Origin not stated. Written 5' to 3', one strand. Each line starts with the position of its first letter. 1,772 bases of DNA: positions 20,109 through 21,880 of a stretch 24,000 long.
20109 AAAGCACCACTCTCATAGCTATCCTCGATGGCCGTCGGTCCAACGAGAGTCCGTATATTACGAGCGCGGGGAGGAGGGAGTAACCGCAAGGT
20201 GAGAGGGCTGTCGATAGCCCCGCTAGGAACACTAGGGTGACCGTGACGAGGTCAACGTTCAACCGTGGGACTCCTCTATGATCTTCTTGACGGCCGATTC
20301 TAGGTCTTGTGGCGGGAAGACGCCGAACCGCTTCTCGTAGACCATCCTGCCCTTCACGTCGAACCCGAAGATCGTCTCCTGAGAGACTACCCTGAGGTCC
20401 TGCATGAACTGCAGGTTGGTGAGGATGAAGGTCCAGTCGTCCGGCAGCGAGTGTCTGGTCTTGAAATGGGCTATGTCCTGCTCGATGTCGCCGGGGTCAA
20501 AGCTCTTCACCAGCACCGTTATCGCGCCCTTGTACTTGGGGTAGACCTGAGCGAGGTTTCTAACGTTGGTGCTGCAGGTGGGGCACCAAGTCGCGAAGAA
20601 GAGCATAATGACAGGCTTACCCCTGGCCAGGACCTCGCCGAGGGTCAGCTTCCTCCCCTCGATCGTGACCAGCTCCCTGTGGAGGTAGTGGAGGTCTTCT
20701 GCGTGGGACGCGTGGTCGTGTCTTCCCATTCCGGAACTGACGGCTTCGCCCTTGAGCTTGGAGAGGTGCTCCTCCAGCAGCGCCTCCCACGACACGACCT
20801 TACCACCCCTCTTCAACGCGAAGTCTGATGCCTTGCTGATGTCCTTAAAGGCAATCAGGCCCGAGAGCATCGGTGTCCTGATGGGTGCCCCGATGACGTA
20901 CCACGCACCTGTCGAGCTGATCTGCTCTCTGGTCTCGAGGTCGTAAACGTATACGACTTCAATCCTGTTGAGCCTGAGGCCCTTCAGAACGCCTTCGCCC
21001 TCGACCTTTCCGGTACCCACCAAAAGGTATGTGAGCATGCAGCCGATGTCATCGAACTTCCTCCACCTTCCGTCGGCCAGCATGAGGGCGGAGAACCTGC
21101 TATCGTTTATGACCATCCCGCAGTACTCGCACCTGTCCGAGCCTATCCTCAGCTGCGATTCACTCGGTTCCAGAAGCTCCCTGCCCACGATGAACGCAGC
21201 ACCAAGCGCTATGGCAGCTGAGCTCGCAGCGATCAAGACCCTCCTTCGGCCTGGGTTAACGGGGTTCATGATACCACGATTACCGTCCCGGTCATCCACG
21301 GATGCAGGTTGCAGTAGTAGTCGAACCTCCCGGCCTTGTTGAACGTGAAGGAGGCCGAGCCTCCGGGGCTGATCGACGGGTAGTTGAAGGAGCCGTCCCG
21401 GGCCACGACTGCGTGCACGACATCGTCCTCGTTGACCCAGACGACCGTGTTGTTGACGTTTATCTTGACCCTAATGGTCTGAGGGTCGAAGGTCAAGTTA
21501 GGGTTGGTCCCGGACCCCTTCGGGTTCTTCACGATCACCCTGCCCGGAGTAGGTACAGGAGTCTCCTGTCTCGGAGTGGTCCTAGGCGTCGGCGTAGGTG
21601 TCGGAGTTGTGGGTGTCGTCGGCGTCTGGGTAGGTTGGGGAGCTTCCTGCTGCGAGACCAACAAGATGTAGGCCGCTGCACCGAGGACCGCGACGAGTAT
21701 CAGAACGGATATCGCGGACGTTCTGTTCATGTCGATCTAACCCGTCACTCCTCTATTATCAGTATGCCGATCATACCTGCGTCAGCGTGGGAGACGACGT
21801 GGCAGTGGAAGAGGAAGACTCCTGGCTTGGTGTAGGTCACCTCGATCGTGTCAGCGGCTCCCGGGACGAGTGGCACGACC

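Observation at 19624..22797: Compact four-gene extracytoplasmic copper module: oxidase, cupredoxin, NosL-thioredoxin fusion and CcdA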

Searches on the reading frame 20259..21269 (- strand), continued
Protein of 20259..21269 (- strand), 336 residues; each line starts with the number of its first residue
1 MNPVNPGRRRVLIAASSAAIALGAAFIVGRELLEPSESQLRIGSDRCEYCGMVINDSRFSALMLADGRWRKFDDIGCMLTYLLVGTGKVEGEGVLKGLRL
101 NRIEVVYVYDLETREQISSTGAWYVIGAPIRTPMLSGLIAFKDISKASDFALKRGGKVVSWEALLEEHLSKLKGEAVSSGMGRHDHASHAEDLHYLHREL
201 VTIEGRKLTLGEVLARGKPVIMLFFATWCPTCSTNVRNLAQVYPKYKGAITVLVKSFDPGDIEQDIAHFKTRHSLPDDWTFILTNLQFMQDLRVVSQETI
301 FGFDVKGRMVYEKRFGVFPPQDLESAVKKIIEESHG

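Call 30: search_protein_families(library=pfam, proteins=[P0152, P0155, P0256, P0215, P0184, P0162, P0163, P0168, P0156, P0176], max_evalue=0.001)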
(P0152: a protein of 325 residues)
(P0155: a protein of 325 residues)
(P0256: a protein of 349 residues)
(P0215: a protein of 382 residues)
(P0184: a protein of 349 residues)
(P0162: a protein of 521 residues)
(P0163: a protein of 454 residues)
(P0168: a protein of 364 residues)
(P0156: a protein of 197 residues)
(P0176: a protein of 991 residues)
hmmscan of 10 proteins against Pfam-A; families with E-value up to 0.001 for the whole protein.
P0152 (325 aa): 4 families
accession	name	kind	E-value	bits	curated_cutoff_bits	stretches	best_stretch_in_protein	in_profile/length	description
PF05573.18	NosL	-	3.7e-10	40.7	24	1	40-155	8-124/131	NosL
PF00578.27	AhpC-TSA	-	1.2e-08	35.3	26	1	185-297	7-121/124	AhpC/TSA family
PF08534.16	Redoxin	-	7.4e-07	29.5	26.6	1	186-260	9-83/148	Redoxin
PF13905.12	Thioredoxin_8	-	1.3e-05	25.9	27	1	205-297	1-94/94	Thioredoxin-like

P0155 (325 aa): 14 families
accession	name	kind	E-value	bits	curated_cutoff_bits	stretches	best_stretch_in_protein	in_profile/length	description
PF00578.27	AhpC-TSA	-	9.1e-39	132.7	26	2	187-302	3-122/124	AhpC/TSA family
PF08534.16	Redoxin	-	2.2e-30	105.8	26.6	2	41-161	5-137/148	Redoxin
PF13905.12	Thioredoxin_8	-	1.2e-20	74.1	27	2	211-301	1-94/94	Thioredoxin-like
PF00085.26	Thioredoxin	-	2.3e-15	56.9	23.5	2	206-257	13-64/103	Thioredoxin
PF02630.20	SCO1-SenC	-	4.6e-15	56.2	22.8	2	190-268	2-83/134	SCO1/SenC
PF13098.12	Thioredoxin_2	-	3.3e-12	47.1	27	2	208-274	2-61/104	Thioredoxin-like domain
PF06053.17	DUF929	-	2.1e-10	41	24.6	1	56-122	6-67/205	Domain of unknown function (DUF929)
PF13728.12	TraF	-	9.5e-09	35.8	23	0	67-113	132-178/224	F plasmid transfer operon protein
PF13899.12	Thioredoxin_7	-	1.3e-07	32.1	27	0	204-229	10-35/83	Thioredoxin-like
PF14595.12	Thioredoxin_9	-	6.1e-07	29.8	25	0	208-240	38-69/129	Thioredoxin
PF06110.17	TXD17-like_Trx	-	3.5e-06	27.1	23.1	0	204-251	12-66/119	Thioredoxin domain-containing protein 17-like, thioredoxin domain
PF00462.30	Glutaredoxin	-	0.00019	22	22.9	0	68-125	1-53/60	Glutaredoxin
PF13462.12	Thioredoxin_4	-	0.0003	21.4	23.2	0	210-251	12-55/165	Thioredoxin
PF23545.1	Zn_ribbon_HMPTM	-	0.00055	19.9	27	0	218-232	4-18/45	HMPTM N-terminal zinc ribbon domain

P0256 (349 aa): 4 families
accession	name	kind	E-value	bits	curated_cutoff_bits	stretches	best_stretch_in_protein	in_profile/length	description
PF00578.27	AhpC-TSA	-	4e-11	43.4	26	1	48-119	10-78/124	AhpC/TSA family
PF08534.16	Redoxin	-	8.1e-09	35.9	26.6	0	51-157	15-122/148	Redoxin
PF00085.26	Thioredoxin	-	8.7e-08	32.6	23.5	1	61-111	13-63/103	Thioredoxin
PF13899.12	Thioredoxin_7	-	0.00018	22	27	0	59-83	10-34/83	Thioredoxin-like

P0215 (382 aa): 4 families
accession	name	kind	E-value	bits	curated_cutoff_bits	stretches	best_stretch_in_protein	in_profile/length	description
PF00578.27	AhpC-TSA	-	4.5e-09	36.7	26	1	242-325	1-81/124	AhpC/TSA family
PF08534.16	Redoxin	-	1.8e-07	31.5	26.6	1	242-316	2-79/148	Redoxin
PF13905.12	Thioredoxin_8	-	0.00013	22.6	27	1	268-311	1-46/94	Thioredoxin-like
PF00085.26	Thioredoxin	-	0.00039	20.8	23.5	0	263-313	13-63/103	Thioredoxin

P0184 (349 aa): 1 family
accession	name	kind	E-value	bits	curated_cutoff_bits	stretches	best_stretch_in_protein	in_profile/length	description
PF05573.18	NosL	-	5.9e-55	185.6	24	2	203-328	3-131/131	NosL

P0162 (521 aa): 9 families
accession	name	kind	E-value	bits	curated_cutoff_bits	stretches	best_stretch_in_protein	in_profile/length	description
PF13343.11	SBP_bac_6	-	2.4e-17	63.7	24.6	1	161-351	37-224/245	Bacterial extracellular solute-binding protein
PF00578.27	AhpC-TSA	-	3.4e-13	50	26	1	392-498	11-121/124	AhpC/TSA family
PF13905.12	Thioredoxin_8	-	9.7e-10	39.1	27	1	408-497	1-93/94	Thioredoxin-like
PF08534.16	Redoxin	-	1.3e-09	38.5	26.6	1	393-472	15-92/148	Redoxin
PF13531.11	SBP_bac_11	-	4.9e-09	36.7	25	1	200-343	90-225/227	Bacterial extracellular solute-binding protein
PF01547.30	SBP_bac_1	-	3.3e-06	27.8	26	1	139-337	52-307/307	Bacterial extracellular solute-binding protein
PF00085.26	Thioredoxin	-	3.7e-06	27.3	23.5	1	403-456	13-66/103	Thioredoxin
PF13098.12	Thioredoxin_2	-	0.00075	20.3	27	0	405-459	2-60/104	Thioredoxin-like domain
PF13899.12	Thioredoxin_7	-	0.001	19.6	27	0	401-462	10-72/83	Thioredoxin-like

P0163 (454 aa): 1 family
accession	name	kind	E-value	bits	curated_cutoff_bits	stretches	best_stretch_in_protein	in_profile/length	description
PF05573.18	NosL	-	2.8e-50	170.5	24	2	326-445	2-127/131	NosL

P0168 (364 aa): 1 family
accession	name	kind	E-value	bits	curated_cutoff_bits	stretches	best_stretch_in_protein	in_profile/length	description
PF05573.18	NosL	-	4.3e-49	166.6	24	2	237-358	3-130/131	NosL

P0156 (197 aa): 5 families
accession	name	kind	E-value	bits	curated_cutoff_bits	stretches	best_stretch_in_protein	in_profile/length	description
PF00578.27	AhpC-TSA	-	1.1e-13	51.6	26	1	55-172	4-123/124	AhpC/TSA family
PF13905.12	Thioredoxin_8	-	2.2e-11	44.4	27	1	79-170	2-94/94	Thioredoxin-like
PF08534.16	Redoxin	-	4.2e-10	40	26.6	1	52-174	2-132/148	Redoxin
PF00085.26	Thioredoxin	-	1.9e-06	28.3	23.5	1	74-133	14-71/103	Thioredoxin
PF13098.12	Thioredoxin_2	-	0.00023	21.9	27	1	76-170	3-87/104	Thioredoxin-like domain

P0176 (991 aa): 8 families
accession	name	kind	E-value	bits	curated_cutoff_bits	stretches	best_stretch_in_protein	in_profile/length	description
PF00578.27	AhpC-TSA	-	1.3e-66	222.6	26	3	519-633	2-122/124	AhpC/TSA family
PF13905.12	Thioredoxin_8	-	9.1e-59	196.3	27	3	542-632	1-94/94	Thioredoxin-like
PF08534.16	Redoxin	-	8.1e-58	194.9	26.6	3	518-634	2-130/148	Redoxin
PF00085.26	Thioredoxin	-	1.6e-24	86.3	23.5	3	249-291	15-59/103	Thioredoxin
PF13098.12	Thioredoxin_2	-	1.8e-21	76.9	27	2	393-499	3-101/104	Thioredoxin-like domain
PF00255.25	GSHPx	-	1.6e-11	44.2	27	0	377-434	3-59/108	Glutathione peroxidase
PF02630.20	SCO1-SenC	-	1.5e-08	35.1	22.8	0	524-577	3-59/134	SCO1/SenC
PF13728.12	TraF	-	9.2e-07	29.3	23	0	536-630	123-203/224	F plasmid transfer operon protein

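Call 45: predict_structure(alignment_id=A2)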
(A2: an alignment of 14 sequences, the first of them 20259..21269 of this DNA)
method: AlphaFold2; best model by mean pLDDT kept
length: 336 residues; sequences in the alignment: 14
mean_pLDDT: 84.1   pTM: 0.50
mean pLDDT of the five models: 84.1, 83.3, 83.0, 81.5, 80.8
residues with pLDDT >= 90: 191; 70-90: 88; 50-70: 19; < 50: 38
segments of 3 or more residues with pLDDT < 50: 1-5, 14-24, 29-34, 176-191
pLDDT, mean of each block of 10 residues (from residue 1): 46 49 50 61 89 91 95 95 93 82 95 95 92 86 88 87 92 61 38 83 97 96 93 94 97 94 95 96 90 84 93 85 94 83
secondary structure, 60 per line:
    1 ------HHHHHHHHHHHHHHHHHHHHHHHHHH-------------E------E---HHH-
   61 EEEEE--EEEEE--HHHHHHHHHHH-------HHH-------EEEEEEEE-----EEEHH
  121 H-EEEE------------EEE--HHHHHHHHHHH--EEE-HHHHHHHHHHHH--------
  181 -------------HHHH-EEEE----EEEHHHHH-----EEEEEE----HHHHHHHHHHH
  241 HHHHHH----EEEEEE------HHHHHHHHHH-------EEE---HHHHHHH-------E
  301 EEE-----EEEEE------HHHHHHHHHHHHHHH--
elements in order: H7-32 E61-65 E68-72 H75-85 E103-110 E116-118 E123-126 E139-141 H144-154 E157-159 H161-172 H194-197 E199-202 E207-209 H210-214 E220-225 H230-246 E251-256 H263-272 E280-282 H286-292 E300-303 E309-313 H320-334

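Call 48: fold_search(model_id=the predicted structure, library=pdb)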
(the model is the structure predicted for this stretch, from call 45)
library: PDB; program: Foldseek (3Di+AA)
matches with E <= 10: 1425; with E <= 0.001: 361
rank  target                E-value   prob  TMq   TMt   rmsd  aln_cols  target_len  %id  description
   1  3ha9                  2.9e-09  1.00  0.35  0.70   3.7       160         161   22  The 1.7A Crystal Structure of a Thioredoxin-like Protein from Aeropyrum pernix (released 2009-05-19)
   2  3c71                  9.0e-09  1.00  0.35  0.80   1.8       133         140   20  Structure of a ResA variant with a DsbA-like active site motif (CPHC) (released 2008-08-12)
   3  4nmu_D                1.4e-08  1.00  0.36  0.84   1.7       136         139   24  Crystal Structure of Thiol-disulfide Oxidoreductase from Bacillus str. 'Ames Ancestor' (released 2013-12-18)
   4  1su9_B                2.0e-08  1.00  0.35  0.81   2.2       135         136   19  Reduced structure of the soluble domain of ResA (released 2004-05-11)
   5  3ios                  2.7e-08  1.00  0.36  0.85   1.9       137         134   21  Structure of MTB dsbF in its mixed oxidized and reduced forms (released 2010-01-05)
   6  1su9_A                3.2e-08  1.00  0.36  0.83   1.8       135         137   19  Reduced structure of the soluble domain of ResA (released 2004-05-11)
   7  2h1b_A                3.4e-08  1.00  0.36  0.83   1.8       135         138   19  ResA E80Q (released 2006-09-19)
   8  3c73_A                4.1e-08  1.00  0.36  0.84   1.9       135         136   18  Structure of CEHC variant ResA (released 2008-08-12)
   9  1st9_B                4.3e-08  1.00  0.36  0.86   1.6       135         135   19  Crystal Structure of a Soluble Domain of ResA in the Oxidised Form (released 2004-05-11)
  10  2h19_B                4.5e-08  1.00  0.36  0.84   1.8       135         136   18  Crystal Structure of ResA Cys77Ala Variant (released 2006-09-19)
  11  1lu4                  4.8e-08  1.00  0.36  0.84   2.0       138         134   17  1.1 ANGSTROM RESOLUTION CRYSTAL STRUCTURE OF A SECRETED MYCOBACTERIUM TUBERCULOSIS DISULFIDE OXIDOREDUCTASE HOMOLOGOUS T (released 2003-10-14)
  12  2h19_A                5.1e-08  1.00  0.35  0.81   2.1       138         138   17  Crystal Structure of ResA Cys77Ala Variant (released 2006-09-19)
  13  4nmu_B                6.1e-08  1.00  0.36  0.82   1.8       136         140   24  Crystal Structure of Thiol-disulfide Oxidoreductase from Bacillus str. 'Ames Ancestor' (released 2013-12-18)
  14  2h1a_A                6.4e-08  1.00  0.34  0.80   2.3       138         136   18  ResA C74A Variant (released 2006-09-19)
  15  4nmu_A                8.1e-08  1.00  0.35  0.76   2.2       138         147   23  Crystal Structure of Thiol-disulfide Oxidoreductase from Bacillus str. 'Ames Ancestor' (released 2013-12-18)
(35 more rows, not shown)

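Call 61: find_encoding_contigs(protein=P0156, flank=4000, max_places=3)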
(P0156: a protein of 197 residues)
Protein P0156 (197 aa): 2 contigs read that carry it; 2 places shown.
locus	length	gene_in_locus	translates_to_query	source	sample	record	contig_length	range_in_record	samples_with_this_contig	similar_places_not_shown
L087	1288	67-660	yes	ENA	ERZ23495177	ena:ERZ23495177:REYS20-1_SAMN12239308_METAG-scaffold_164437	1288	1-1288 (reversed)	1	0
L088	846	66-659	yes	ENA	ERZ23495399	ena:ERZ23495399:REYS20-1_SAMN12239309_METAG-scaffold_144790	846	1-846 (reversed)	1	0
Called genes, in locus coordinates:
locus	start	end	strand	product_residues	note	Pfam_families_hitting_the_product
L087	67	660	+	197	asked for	PF00085:Thioredoxin (weak), PF00578:AhpC-TSA, PF08534:Redoxin, PF13098:Thioredoxin_2 (weak), PF13905:Thioredoxin_8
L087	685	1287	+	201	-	?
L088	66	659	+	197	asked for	PF00085:Thioredoxin (weak), PF00578:AhpC-TSA, PF08534:Redoxin, PF13098:Thioredoxin_2 (weak), PF13905:Thioredoxin_8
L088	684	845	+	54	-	?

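Call 64: find_related_loci(query=A2, collection=metagenome_contigs, flank=5000)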
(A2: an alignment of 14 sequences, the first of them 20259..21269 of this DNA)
Query A2 (336 aa) in metagenome_contigs; peptide patterns used: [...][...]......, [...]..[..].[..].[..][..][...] (x = any residue, [..] = any of these).
600 stretches matched a pattern (row limit reached: there are more); 143 encode a relative of the query (tblastn E <= 1e-3); the best 80 are kept; 80 distinct loci.
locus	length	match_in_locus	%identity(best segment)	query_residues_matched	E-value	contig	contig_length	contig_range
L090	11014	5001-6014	51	1-336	3e-113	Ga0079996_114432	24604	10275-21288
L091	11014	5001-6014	49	1-336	8e-110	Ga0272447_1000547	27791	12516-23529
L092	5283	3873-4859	51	8-336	7e-110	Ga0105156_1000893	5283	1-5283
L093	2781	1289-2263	50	8-330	5e-113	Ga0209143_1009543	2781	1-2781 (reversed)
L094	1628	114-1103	50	1-330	9e-116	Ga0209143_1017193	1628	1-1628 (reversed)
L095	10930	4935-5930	50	1-330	1e-107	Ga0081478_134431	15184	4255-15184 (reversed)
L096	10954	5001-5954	50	1-321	2e-97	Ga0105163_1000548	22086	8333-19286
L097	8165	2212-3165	50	1-321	2e-97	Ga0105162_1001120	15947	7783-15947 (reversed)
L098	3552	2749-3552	50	1-266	1e-83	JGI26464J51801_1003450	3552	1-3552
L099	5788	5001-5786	50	1-260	7e-81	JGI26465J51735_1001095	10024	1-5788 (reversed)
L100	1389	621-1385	48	1-253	4e-81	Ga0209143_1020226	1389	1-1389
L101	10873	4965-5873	40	8-322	7e-72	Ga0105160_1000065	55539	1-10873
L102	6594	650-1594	38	5-330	8e-71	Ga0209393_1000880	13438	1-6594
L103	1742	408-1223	40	41-322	5e-74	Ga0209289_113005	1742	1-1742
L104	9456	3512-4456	39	5-330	5e-71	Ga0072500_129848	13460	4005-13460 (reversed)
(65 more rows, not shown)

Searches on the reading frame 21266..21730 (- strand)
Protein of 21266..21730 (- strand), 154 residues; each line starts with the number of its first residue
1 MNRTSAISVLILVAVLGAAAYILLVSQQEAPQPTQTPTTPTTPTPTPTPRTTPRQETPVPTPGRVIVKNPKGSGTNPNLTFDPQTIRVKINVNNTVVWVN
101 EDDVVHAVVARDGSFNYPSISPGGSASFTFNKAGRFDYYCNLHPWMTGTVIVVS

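Call 3: search_protein_families(library=pfam, proteins=[window:21266-21730:-], max_evalue=0.01)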
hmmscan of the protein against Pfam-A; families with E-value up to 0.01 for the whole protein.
window:21266-21730:- (154 aa): 2 families
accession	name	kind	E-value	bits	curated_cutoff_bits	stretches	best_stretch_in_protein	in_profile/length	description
PF13473.12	Cupredoxin_1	-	1.6e-09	38.1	27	1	80-152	31-104/104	Cupredoxin-like domain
PF00127.26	Copper-bind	-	4.1e-08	34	21.2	1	75-152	8-98/99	Copper binding proteins, plastocyanin/azurin family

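Call 4: search_protein_families(library=ncbifam, proteins=[window:21266-21730:-], max_evalue=0.01)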
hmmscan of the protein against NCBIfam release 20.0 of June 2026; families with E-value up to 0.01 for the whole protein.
window:21266-21730:- (154 aa): 4 families
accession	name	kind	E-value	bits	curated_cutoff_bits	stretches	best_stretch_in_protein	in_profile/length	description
TIGR02657.1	amicyanin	equivalog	1.8e-10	41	110.2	1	84-152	9-82/83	amicyanin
TIGR02656.1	cyanin_plasto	equivalog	1.5e-05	25.3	87.85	1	77-152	10-98/99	plastocyanin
TIGR03102.1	halo_cynanin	subfamily_domain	3.2e-05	23.9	93.8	1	72-152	29-114/115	halocyanin domain-containing protein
NF047631.1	SodCMycob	equivalog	0.0089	15.6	230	0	2-134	2-140/236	superoxide dismutase[Cu-Zn]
